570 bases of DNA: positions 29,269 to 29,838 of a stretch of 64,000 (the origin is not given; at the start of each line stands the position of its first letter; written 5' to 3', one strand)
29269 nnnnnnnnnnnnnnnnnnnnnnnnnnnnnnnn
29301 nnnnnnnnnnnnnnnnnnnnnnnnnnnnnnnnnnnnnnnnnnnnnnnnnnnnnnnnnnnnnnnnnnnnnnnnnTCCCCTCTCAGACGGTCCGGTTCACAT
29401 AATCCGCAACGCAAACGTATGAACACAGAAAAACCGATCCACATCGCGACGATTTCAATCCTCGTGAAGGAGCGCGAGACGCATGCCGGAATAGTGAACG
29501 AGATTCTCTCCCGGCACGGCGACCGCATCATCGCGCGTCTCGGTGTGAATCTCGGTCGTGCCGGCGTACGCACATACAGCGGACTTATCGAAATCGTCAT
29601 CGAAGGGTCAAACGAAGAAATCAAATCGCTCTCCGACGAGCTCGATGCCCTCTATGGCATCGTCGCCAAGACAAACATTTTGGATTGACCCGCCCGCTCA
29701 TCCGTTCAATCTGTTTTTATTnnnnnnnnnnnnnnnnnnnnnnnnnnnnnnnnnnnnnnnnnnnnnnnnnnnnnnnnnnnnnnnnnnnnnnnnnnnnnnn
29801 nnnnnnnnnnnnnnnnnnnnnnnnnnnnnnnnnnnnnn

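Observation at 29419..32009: RNA-repair-like cassette: TM1266-type ACT protein, pol-beta nucleotidyltransferase and RtcB ligase, translationally coupled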

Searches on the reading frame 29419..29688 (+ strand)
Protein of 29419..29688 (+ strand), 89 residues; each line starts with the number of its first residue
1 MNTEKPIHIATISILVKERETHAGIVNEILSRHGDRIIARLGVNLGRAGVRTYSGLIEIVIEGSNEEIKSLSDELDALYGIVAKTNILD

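Call 3: search_protein_families(library=pfam, proteins=[window:29419-29688:+], max_evalue=0.01)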
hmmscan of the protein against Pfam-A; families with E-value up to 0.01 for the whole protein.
window:29419-29688:+ (89 aa): 1 family
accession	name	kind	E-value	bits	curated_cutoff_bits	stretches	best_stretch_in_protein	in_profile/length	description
PF21699.3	TM1266-like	-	3.4e-12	46.6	27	1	9-85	2-74/74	Iron-only hydrogenase system regulator, putative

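Call 4: search_protein_families(library=ncbifam, proteins=[window:29419-29688:+], max_evalue=0.01)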
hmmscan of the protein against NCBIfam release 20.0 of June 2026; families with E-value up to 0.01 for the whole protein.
window:29419-29688:+ (89 aa): 2 families
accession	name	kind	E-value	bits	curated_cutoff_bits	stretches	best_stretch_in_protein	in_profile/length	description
TIGR03959.1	hyd_TM1266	equivalog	4.5e-14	52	60.8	1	9-86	2-74/76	TM1266 family iron-only hydrogenase system putative regulator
NF052672.1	CPF_0552_fam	subfamily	2.1e-11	43.4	85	1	12-85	4-77/80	CPF_0552 family protein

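Call 24: search_solved_structures(query=window:29419-29685:+, max_evalue=10, show_alignments=2)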
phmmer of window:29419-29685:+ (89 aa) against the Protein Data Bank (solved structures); distinct sequences matched with E-value up to 10: 4.
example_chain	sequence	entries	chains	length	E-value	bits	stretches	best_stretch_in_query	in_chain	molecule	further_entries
2nzc_A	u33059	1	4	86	0.0052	20.3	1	4-85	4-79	Hypothetical protein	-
8fre_A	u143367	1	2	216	0.075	16.6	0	48-79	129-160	RBL4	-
7x98_A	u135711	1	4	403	0.52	14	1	30-83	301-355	5-aminolevulinate synthase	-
6xp5_V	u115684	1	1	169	0.99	13.1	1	16-69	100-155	Med22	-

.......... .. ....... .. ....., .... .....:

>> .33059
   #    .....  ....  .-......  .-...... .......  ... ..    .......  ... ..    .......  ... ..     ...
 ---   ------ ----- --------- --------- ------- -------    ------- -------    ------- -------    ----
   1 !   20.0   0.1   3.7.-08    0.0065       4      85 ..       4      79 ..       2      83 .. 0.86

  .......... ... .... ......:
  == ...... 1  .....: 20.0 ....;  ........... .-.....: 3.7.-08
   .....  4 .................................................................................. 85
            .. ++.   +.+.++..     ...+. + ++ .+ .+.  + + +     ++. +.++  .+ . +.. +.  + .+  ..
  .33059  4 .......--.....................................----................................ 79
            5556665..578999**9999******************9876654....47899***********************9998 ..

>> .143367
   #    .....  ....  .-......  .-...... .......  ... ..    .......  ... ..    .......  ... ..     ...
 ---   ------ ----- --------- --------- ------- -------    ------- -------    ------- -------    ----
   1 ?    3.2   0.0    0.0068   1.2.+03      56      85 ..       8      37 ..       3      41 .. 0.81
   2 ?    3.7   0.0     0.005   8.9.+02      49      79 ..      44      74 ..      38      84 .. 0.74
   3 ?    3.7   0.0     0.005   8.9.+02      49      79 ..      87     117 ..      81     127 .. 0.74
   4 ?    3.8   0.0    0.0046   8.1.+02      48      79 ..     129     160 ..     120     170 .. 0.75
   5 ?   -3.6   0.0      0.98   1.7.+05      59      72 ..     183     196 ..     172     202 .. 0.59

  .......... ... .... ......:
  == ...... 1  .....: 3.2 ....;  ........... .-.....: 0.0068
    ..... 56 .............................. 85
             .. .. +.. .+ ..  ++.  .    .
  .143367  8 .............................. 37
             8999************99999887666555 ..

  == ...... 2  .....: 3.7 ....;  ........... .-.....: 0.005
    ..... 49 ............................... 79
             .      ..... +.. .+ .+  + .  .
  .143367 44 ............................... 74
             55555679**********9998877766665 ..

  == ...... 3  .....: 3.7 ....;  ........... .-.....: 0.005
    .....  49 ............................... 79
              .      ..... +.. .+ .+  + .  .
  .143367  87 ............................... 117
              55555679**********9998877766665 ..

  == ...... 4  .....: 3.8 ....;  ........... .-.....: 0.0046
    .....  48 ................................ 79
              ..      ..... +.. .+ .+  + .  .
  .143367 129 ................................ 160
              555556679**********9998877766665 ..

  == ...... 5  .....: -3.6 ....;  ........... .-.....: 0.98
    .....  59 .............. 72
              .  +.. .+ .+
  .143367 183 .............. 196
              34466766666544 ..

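Call 27: find_homologous_proteins(query=window:29419-29685:+, max_evalue=0.001)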
Query window:29419-29685:+ (89 aa): 19 proteins with E <= 0.001 among 20 candidates.
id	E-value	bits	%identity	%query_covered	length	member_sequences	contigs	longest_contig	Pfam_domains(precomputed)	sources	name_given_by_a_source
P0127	1.6e-47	176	99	100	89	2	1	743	PF21699.4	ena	-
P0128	1.3e-41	158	90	100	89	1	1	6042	PF21699.4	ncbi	-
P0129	7.5e-34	133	73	100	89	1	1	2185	PF21699.4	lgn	-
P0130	8.1e-34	133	73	100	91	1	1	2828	PF21699.4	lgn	-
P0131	1.9e-32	128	78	92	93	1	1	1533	PF21699.4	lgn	-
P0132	4.8e-32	127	72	100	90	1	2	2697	PF21699.4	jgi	jgi:metal-responsive CopG/Arc/MetJ family transcriptional regulator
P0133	1.4e-31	126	73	100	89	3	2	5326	PF21699.4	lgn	-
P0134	1.9e-31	125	73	99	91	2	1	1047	PF21699.4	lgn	-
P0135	2.0e-31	125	71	100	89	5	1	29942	PF21699.4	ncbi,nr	ncbi:MAG: hypothetical protein HGB34_01580 [Candidatus Moranbacteria bacterium]|nr:hypothetical prot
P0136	6.3e-31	124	70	100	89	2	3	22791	PF21699.4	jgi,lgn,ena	-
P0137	1.6e-29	119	67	100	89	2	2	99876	PF21699.4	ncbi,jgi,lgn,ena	ncbi:MAG: CopG family transcriptional regulator [Candidatus Moraniibacteriota bacterium]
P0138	1.0e-28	117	67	100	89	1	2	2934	PF21699.4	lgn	-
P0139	9.4e-28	113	67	100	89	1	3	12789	PF21699.4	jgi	jgi:metal-responsive CopG/Arc/MetJ family transcriptional regulator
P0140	2.4e-25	106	63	100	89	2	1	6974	PF21699.4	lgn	-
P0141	4.0e-25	105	64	100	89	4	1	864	PF21699.4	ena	-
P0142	1.5e-24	103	62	100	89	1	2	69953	PF21699.4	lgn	-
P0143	2.5e-24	103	62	100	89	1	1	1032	PF21699.4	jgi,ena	-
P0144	1.4e-17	81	73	70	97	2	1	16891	PF21699.4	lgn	-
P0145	5.3e-15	73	55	87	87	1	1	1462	PF21699.4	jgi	jgi:putative iron-only hydrogenase system regulator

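Call 28: search_protein_families(library=padloc, proteins=[window:29419-29685:+], max_evalue=0.1)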
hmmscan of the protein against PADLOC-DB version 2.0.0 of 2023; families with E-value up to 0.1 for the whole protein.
window:29419-29685:+ (89 aa): 0 families

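Call 29: search_protein_families(library=phrogs, proteins=[window:29419-29685:+], max_evalue=0.1)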
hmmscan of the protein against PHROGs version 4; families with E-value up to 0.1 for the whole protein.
window:29419-29685:+ (89 aa): 0 families

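Call 30: find_encoding_contigs(protein=P0137, flank=6000, max_places=2)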
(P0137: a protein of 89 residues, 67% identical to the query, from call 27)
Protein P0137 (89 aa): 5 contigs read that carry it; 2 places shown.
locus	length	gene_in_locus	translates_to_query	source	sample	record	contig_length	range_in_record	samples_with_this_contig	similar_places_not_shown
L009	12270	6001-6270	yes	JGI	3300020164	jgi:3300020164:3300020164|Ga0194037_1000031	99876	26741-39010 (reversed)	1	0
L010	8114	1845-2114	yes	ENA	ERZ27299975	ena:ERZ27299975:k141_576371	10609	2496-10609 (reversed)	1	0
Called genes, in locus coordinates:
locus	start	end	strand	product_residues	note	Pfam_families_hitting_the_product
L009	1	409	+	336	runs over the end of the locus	PF00535:Glycos_transf_2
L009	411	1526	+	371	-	PF13439:Glyco_transf_4, PF13579:Glyco_trans_4_4, PF00534:Glycos_transf_1, PF13692:Glyco_trans_1_4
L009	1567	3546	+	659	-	-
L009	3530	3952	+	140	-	-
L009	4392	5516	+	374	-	PF00534:Glycos_transf_1 (weak), PF13692:Glyco_trans_1_4, PF13524:Glyco_trans_1_2 (faint)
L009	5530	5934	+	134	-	PF24963:DUF7768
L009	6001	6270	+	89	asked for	PF21699:TM1266-like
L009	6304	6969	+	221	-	PF13483:Lactamase_B_3, PF12706:Lactamase_B_2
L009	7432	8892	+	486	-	PF01139:RtcB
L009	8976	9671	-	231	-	-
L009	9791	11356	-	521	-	PF04932:Wzy_C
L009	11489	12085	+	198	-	PF02223:Thymidylate_kin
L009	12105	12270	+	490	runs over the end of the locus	PF01943:Polysacc_synt, PF13440:Polysacc_synt_3, PF03023:MurJ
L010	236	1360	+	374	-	PF00534:Glycos_transf_1 (weak), PF13692:Glyco_trans_1_4, PF13524:Glyco_trans_1_2 (faint)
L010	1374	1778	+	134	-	PF24963:DUF7768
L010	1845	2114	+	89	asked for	PF21699:TM1266-like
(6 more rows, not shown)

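Call 31: find_encoding_contigs(protein=P0135, flank=6000, max_places=1)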
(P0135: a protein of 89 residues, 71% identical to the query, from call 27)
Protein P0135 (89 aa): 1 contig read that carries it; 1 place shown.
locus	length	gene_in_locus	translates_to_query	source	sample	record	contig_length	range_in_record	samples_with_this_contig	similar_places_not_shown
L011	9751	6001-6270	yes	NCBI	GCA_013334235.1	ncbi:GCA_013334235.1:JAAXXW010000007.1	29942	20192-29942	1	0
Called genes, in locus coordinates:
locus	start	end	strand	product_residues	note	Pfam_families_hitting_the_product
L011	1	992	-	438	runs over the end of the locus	PF03446:NAD_binding_2 (weak), PF03721:UDPG_MGDP_dh_N, PF00984:UDPG_MGDP_dh, PF03720:UDPG_MGDP_dh_C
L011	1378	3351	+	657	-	-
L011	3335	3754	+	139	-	-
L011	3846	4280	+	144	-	-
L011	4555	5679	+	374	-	PF00534:Glycos_transf_1 (weak), PF13692:Glyco_trans_1_4 (weak)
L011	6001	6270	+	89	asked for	PF21699:TM1266-like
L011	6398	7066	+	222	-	PF13483:Lactamase_B_3, PF12706:Lactamase_B_2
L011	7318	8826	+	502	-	PF01139:RtcB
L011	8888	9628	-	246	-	PF04932:Wzy_C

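Call 32: find_encoding_contigs(protein=P0136, flank=6000, max_places=2)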
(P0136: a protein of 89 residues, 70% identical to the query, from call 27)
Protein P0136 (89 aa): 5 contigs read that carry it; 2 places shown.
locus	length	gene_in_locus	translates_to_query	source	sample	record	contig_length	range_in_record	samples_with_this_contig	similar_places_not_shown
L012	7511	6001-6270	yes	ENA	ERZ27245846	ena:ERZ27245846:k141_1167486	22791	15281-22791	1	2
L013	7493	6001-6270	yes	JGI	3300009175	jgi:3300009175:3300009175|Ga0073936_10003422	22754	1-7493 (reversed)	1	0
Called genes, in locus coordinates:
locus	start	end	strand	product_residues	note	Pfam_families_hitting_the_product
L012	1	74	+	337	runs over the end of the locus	PF00535:Glycos_transf_2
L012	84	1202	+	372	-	PF20706:GT4-conflict (faint), PF13439:Glyco_transf_4, PF13579:Glyco_trans_4_4, PF00534:Glycos_transf_1, PF13692:Glyco_trans_1_4, PF13524:Glyco_trans_1_2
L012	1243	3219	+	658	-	-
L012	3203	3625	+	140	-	-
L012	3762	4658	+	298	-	PF00459:Inositol_P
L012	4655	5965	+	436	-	PF00534:Glycos_transf_1, PF13692:Glyco_trans_1_4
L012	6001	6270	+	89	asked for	PF21699:TM1266-like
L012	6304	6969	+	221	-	PF13483:Lactamase_B_3, PF12706:Lactamase_B_2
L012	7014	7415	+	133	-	-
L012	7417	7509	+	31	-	?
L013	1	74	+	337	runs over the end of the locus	PF00535:Glycos_transf_2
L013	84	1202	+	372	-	PF20706:GT4-conflict (faint), PF13439:Glyco_transf_4, PF13579:Glyco_trans_4_4, PF00534:Glycos_transf_1, PF13692:Glyco_trans_1_4, PF13524:Glyco_trans_1_2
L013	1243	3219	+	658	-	-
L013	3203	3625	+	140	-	-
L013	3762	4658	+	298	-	PF00459:Inositol_P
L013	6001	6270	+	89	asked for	PF21699:TM1266-like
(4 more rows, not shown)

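Call 61: search_protein_families(library=ncbifam, proteins=[L009:6304-6969:+, L009:5530-5934:+], max_evalue=0.01)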
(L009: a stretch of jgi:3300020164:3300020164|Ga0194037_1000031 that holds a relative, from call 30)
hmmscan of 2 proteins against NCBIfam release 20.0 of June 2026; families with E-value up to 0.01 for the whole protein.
L009:6304-6969:+ (221 aa): 2 families
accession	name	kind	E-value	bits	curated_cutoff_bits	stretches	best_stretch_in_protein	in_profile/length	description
NF001911.0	PRK00685.1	equivalog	2.5e-64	216.9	144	1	4-220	3-227/228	metal-dependent hydrolase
NF008688.0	PRK11709.1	equivalog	7.3e-06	25.1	306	1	123-203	213-299/355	L-ascorbate 6-phosphate lactonase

L009:5530-5934:+ (134 aa): 0 families

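Call 62: search_protein_families(library=pfam, proteins=[L009:6304-6969:+, L009:5530-5934:+, L009:8976-9671:-], max_evalue=0.01)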
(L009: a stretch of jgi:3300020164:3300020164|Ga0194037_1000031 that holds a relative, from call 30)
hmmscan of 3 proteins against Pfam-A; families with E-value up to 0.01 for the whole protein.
L009:6304-6969:+ (221 aa): 3 families
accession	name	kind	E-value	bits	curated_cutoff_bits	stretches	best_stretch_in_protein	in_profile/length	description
PF12706.13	Lactamase_B_2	-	1.1e-24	87.6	27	1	21-187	3-200/200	Beta-lactamase superfamily domain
PF13483.12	Lactamase_B_3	-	1.2e-20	74.5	24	1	4-186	2-160/160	Beta-lactamase superfamily domain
PF00753.33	Lactamase_B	-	0.0084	16.5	22.7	0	45-174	45-178/196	Metallo-beta-lactamase superfamily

L009:5530-5934:+ (134 aa): 1 family
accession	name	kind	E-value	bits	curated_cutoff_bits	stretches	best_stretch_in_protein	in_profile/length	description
PF24963.1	DUF7768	-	8.9e-11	42.4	26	1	30-104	21-98/98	Domain of unknown function (DUF7768)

L009:8976-9671:- (231 aa): 0 families

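Call 65: find_encoding_contigs(protein=P0144, flank=6000, max_places=1)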
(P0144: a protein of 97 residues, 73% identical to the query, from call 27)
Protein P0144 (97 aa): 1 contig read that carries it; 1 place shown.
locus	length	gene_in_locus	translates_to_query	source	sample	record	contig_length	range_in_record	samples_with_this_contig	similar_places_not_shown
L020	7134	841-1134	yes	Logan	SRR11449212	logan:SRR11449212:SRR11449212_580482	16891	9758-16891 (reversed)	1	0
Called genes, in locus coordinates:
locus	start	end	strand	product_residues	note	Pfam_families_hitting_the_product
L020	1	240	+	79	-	?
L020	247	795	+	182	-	PF00293:NUDIX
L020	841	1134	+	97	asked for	PF21699:TM1266-like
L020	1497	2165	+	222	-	PF00753:Lactamase_B, PF13483:Lactamase_B_3, PF12706:Lactamase_B_2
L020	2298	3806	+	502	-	PF01139:RtcB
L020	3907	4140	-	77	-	-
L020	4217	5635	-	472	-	PF04932:Wzy_C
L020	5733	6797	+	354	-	-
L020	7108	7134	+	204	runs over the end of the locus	PF02223:Thymidylate_kin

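Call 81: search_protein_families(library=pfam, proteins=[L020:5733-6797:+], max_evalue=0.01)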
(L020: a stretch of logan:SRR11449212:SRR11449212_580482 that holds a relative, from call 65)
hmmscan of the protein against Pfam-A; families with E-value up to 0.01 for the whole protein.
L020:5733-6797:+ (354 aa): 0 families

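Call 98: predict_structure(alignment_id=A4)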
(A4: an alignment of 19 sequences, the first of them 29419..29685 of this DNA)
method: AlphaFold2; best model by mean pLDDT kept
length: 89 residues; sequences in the alignment: 19
mean_pLDDT: 89.3   pTM: 0.78
mean pLDDT of the five models: 89.3, 87.0, 86.1, 85.6, 84.9
residues with pLDDT >= 90: 60; 70-90: 25; 50-70: 2; < 50: 2
segments of 3 or more residues with pLDDT < 50: none
pLDDT, mean of each block of 10 residues (from residue 1): 75 89 88 94 89 91 94 92 92
secondary structure, 60 per line:
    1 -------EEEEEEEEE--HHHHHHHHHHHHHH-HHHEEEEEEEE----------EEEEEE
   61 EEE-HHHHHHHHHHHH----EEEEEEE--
elements in order: E8-16 H19-32 E37-44 E55-63 H65-76 E81-87
